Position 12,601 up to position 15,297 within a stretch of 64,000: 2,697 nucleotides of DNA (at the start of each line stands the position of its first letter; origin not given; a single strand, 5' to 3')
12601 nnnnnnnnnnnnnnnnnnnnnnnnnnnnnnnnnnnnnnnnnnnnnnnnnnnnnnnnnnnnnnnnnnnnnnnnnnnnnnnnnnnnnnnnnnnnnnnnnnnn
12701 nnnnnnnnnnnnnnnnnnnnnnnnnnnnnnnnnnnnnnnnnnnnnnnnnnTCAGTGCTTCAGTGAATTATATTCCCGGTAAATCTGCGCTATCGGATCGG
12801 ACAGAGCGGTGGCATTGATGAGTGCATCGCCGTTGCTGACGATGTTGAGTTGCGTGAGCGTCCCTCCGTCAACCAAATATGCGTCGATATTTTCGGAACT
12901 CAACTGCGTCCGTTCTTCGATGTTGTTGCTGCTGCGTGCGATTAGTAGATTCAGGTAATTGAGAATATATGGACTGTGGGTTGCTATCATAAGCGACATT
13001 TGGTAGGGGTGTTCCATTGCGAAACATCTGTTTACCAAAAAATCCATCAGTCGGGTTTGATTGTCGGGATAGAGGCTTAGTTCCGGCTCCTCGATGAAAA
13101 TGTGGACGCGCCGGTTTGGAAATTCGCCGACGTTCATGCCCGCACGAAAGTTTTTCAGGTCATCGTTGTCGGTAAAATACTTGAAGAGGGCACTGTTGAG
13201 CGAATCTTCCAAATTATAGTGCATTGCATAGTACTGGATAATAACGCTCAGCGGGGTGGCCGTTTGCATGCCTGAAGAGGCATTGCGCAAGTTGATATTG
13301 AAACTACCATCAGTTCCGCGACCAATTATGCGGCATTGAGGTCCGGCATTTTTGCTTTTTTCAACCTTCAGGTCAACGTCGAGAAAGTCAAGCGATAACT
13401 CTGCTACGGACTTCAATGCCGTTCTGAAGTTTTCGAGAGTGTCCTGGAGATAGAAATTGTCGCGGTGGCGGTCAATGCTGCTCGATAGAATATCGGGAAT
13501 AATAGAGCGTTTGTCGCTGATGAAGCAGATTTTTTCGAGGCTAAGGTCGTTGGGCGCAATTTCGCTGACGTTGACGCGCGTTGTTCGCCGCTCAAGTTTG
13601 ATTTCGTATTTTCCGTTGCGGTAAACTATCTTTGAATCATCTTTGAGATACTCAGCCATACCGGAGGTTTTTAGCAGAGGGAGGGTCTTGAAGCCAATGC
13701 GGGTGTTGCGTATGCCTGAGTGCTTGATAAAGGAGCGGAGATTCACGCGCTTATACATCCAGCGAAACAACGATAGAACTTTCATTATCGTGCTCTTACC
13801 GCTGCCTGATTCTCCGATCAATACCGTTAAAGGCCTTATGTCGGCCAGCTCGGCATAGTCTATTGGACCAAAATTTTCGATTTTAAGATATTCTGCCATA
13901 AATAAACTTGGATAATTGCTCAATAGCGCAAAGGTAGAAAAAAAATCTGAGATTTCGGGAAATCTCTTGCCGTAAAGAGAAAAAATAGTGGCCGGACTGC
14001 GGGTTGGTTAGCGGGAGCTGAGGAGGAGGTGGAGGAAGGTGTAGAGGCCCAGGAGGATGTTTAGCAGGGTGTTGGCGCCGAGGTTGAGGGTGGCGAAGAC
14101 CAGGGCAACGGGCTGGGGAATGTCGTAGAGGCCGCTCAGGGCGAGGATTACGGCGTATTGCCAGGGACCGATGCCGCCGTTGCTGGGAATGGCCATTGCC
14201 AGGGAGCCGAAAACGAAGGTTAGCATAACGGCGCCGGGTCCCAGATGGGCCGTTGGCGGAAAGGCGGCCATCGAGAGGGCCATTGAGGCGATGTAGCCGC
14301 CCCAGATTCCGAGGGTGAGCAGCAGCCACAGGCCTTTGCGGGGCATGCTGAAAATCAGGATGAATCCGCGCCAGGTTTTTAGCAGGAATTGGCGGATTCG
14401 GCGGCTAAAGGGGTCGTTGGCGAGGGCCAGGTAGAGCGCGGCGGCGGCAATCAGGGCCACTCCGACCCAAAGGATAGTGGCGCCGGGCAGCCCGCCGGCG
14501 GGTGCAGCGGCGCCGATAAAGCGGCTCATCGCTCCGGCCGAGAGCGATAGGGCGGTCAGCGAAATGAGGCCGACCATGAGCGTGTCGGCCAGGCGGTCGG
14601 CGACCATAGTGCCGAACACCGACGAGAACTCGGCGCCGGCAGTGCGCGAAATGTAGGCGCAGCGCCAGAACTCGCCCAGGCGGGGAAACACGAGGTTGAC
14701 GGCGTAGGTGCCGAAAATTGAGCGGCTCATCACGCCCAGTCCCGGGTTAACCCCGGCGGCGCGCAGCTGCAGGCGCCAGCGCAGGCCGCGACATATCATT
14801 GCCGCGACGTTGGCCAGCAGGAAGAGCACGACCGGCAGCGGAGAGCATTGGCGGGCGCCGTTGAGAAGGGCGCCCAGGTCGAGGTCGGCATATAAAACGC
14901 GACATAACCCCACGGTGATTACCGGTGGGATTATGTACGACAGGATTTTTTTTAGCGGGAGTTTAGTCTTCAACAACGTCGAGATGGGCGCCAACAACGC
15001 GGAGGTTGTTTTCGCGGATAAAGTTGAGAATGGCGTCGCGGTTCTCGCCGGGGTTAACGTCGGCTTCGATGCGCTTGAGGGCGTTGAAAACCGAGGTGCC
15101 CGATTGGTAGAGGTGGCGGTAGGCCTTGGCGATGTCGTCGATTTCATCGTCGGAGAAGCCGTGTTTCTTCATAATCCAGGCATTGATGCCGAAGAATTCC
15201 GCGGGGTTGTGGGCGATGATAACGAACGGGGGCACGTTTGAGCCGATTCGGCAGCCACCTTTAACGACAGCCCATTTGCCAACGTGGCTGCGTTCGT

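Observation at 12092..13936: Second ABC-type ATPase coupled to a 219-aa protein with a PD-(D/E)xK-like core, inserted between the TetR gene and a lipid flippase-like gene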

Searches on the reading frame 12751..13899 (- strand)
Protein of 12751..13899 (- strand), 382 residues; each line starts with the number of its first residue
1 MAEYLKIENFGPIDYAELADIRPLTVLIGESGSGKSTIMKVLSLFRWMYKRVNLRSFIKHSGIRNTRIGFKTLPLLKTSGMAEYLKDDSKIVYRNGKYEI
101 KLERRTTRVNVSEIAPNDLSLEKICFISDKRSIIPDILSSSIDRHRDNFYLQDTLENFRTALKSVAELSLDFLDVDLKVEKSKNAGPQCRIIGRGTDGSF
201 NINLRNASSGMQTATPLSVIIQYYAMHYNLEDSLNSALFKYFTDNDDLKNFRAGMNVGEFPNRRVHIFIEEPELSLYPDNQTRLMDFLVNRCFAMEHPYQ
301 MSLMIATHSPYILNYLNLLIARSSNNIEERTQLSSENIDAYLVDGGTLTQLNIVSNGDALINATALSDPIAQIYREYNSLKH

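Call 3: search_protein_families(library=pfam, proteins=[window:12751-13899:-], max_evalue=1)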
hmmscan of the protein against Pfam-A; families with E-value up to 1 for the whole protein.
window:12751-13899:- (382 aa): 15 families
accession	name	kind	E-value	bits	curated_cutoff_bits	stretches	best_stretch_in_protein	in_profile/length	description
PF13175.12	AAA_15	-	2.5e-17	64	32.1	2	5-121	6-79/374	AAA ATPase domain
PF13304.12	AAA_21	-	3.8e-15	57.2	27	1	24-314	1-304/304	AAA domain, putative AbiEii toxin, Type IV TA system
PF13476.12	AAA_23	-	1.4e-07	32.8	27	1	5-160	2-149/201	AAA domain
PF00005.33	ABC_tran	-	0.0007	20.6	25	1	25-43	14-32/137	ABC transporter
PF13555.12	AAA_29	-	0.0007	19.7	27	1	5-39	4-39/61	P-loop containing region of AAA domain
PF24389.1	ORC-CDC6-like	-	0.0038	16.5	27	1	13-44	23-54/571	ORC-CDC6-like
PF03266.21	NTPase_1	-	0.024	15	23.9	1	27-105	4-81/168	NTPase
PF03193.22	RsgA_GTPase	-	0.053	13.8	30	1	24-42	108-126/174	RsgA GTPase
PF00503.26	G-alpha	-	0.069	12.7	48.8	1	26-80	25-83/333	G-protein alpha subunit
PF13401.12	AAA_22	-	0.072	13.8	27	1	24-42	7-25/130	AAA domain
PF20720.3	nSTAND3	-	0.081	13.1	27.2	1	25-47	20-42/155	Novel STAND NTPase 3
PF25199.1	nSTAND_NTPase5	-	0.14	12.4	34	1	22-40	41-59/145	Novel STAND NTPase 5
PF02463.25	SMC_N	-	0.15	11.9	40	1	5-43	5-45/220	RecF/RecN/SMC N terminal domain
PF13191.12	AAA_16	-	0.18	12.7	32.6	1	23-42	25-44/167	AAA ATPase domain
PF13604.12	AAA_30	-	0.34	11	27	1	23-42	19-38/191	AAA domain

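Call 4: search_protein_families(library=padloc, proteins=[window:12751-13899:-], max_evalue=1)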
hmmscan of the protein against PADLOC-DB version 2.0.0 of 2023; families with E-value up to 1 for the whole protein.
window:12751-13899:- (382 aa): 110 families (the best 25 are shown)
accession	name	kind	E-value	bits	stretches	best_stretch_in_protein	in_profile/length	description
PDLC04562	PDC-M29A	-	5.2e-39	132.6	1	4-332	3-335/410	-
PDLC02979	AriA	-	1.1e-19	69.4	2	5-82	6-58/373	-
PDLC03878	NsnB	-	1.7e-16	58.9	1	3-356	3-321/345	-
PDLC02980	AriA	-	1.4e-15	56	1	24-314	1-304/304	-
PDLC04182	HEC-01A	-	7.7e-15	52.8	2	3-45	5-54/406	-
PDLC02915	ATPase-Toprim_I-B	-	2.9e-13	47.5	2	4-45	5-45/623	-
PDLC04175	HEC-01A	-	4.3e-13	47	2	3-70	7-72/363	-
PDLC04541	PDC-M25A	-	6.4e-13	46.5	2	3-183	3-179/380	-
PDLC04710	PDC-M56A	-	6.6e-13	46.4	2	4-107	3-102/382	-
PDLC04033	PD-T4-4_A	-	9.6e-13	46.1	2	267-327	329-384/460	-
PDLC04214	HEC-02A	-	1.7e-12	45.3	2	1-42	1-42/338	-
PDLC04737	PDC-M62A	-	9.6e-12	42.7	2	149-315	346-478/601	-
PDLC02981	AriAB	-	1.1e-11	42.1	2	5-51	6-55/694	-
PDLC04176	HEC-01A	-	3e-11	41.3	2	3-113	4-110/371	-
PDLC04177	HEC-01A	-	1e-10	39.2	2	17-62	21-64/393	-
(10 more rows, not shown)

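Call 5: search_protein_families(library=ncbifam, proteins=[window:12751-13899:-], max_evalue=1)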
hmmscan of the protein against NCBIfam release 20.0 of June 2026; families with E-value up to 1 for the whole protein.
window:12751-13899:- (382 aa): 28 families (the best 25 are shown)
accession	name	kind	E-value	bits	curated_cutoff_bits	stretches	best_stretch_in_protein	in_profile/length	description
NF038234.1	retron_eff_Eco8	equivalog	1.5e-09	37.1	250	2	5-51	6-49/679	retron Eco8 family effector endonuclease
NF047739.1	antiphage_MADS3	equivalog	2.6e-06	26.9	420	1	6-56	6-55/427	methylation-associated defense system AAA family ATPase MAD3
TIGR03608.1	L_ocin_972_ABC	subfamily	0.00012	21.6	254.85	1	25-45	27-47/206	putative bacteriocin export ABC transporter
TIGR00634.1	recN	equivalog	0.00012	21.2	407.85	1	2-45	2-45/563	DNA repair protein RecN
NF041760.1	PtuA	equivalog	0.00024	20.1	500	1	6-52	56-103/524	retron Ec78 anti-phage system effector ATPase PtuA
TIGR00972.1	3a0107s01c2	equivalog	0.00032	20.1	343.2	1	23-119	28-125/248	phosphate ABC transporter ATP-binding protein PstB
TIGR02315.1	ABC_phnC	equivalog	0.0017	17.9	266.1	1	24-43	30-49/243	phosphonate ABC transporter ATP-binding protein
NF041774.1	tung_ATPbind_TupC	equivalog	0.0021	17.1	400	1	20-46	24-50/319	tungstate ABC transporter ATP-binding protein TupC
TIGR02324.1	CP_lyasePhnL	equivalog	0.0055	16.2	256.3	1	24-62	36-71/224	phosphonate C-P lyase system protein PhnL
TIGR04435.1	restrict_AAA_1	hypoth_equivalog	0.007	15.1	300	0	262-313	417-470/568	restriction system-associated AAA family ATPase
NF010069.0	PRK13549.1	equivalog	0.0098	14.4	699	1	25-43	34-52/513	xylose ABC transporter ATP-binding protein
NF040873.1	AztA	equivalog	0.012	15.2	220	1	24-42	20-38/191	zinc ABC transporter ATP-binding protein AztA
NF007253.0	PRK09700.1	equivalog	0.016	13.8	772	1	24-43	33-52/510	D-allose ABC transporter ATP-binding protein AlsA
NF040905.2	GguA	equivalog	0.017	13.6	810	1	25-43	30-48/500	multiple monosaccharide ABC transporter ATP-binding protein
TIGR02857.1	CydD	equivalog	0.019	13.9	435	1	24-45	350-371/529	thiol reductant ABC exporter subunit CydD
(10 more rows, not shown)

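Call 7: search_protein_families(library=phrogs, proteins=[window:12751-13899:-], max_evalue=1)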
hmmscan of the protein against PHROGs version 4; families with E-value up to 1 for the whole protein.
window:12751-13899:- (382 aa): 20 families
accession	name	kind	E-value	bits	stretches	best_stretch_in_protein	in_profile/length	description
phrog_4747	-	unknown function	2e-17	64.5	2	258-316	328-382/610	-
phrog_14430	-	unknown function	1.6e-14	55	2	5-46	5-46/444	-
phrog_3940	-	unknown function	1e-12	48.7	2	267-320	257-306/537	-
phrog_8323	-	unknown function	7.9e-11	42.2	2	4-107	53-131/623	-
phrog_7507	-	unknown function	2.8e-10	41.1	2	267-334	410-473/483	-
phrog_21420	-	unknown function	4.4e-09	36.4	2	267-326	529-583/654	-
phrog_13167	-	unknown function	0.00014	21.9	1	267-333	341-405/477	-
phrog_9802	-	unknown function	0.0042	17.2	1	24-59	27-53/438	-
phrog_8939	-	unknown function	0.0044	16.7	0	22-48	49-75/595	-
phrog_1815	-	other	0.0052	18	1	24-42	5-23/197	guanylate kinase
phrog_5836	-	unknown function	0.0065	15.5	1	23-177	49-199/1071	-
phrog_293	-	moron, auxiliary metabolic gene and host takeover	0.0081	15.2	1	25-42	166-183/1058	ABC transporter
phrog_2392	-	moron, auxiliary metabolic gene and host takeover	0.0089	15.4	1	25-43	510-528/726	ABC transporter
phrog_21086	-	unknown function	0.01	15.4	1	17-44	239-266/617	-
phrog_8066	-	unknown function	0.015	15.1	0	267-314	387-430/522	-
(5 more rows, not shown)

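Call 60: search_solved_structures(query=window:12751-13899:-, max_evalue=0.01)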
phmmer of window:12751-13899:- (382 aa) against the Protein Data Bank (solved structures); distinct sequences matched with E-value up to 0.01: 1.
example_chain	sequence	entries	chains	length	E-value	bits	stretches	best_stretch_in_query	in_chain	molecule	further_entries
6p74_A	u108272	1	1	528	0.008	18.7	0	3-45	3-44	Putative ATP-dependent endonuclease of the OLD family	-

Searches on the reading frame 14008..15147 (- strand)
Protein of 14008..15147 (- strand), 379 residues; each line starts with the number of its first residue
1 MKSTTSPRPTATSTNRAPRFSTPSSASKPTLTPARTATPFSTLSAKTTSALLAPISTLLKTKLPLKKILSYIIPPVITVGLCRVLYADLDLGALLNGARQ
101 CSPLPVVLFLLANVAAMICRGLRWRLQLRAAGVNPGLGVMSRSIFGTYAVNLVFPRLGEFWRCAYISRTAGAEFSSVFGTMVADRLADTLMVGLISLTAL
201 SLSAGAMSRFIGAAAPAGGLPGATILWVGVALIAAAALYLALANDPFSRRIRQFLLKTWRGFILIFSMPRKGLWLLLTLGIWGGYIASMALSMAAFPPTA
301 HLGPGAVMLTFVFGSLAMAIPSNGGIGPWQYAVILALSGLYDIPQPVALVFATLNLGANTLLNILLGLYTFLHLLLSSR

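Call 54: search_protein_families(library=pfam, proteins=[window:14008-15147:-], max_evalue=0.001)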
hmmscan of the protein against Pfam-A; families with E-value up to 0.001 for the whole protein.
window:14008-15147:- (379 aa): 1 family
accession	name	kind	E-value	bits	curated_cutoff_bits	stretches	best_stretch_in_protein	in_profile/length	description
PF03706.18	LPG_synthase_TM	-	8.4e-29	101.4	33.4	1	73-367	3-302/302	Lysylphosphatidylglycerol synthase TM region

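Call 56: find_related_loci(query=window:14008-14949:-, collection=metagenome_contigs, flank=5000)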
Query window:14008-14949:- (313 aa) in metagenome_contigs; peptide patterns used: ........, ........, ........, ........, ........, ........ (x = any residue, [..] = any of these).
532 stretches matched a pattern; 3 encode a relative of the query (tblastn E <= 1e-3); 3 distinct loci.
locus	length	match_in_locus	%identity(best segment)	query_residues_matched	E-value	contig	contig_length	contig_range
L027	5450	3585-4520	65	1-312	3e-134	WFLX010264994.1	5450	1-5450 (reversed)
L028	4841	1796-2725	74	1-310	3e-134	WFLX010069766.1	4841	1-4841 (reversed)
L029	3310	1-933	68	4-310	1e-121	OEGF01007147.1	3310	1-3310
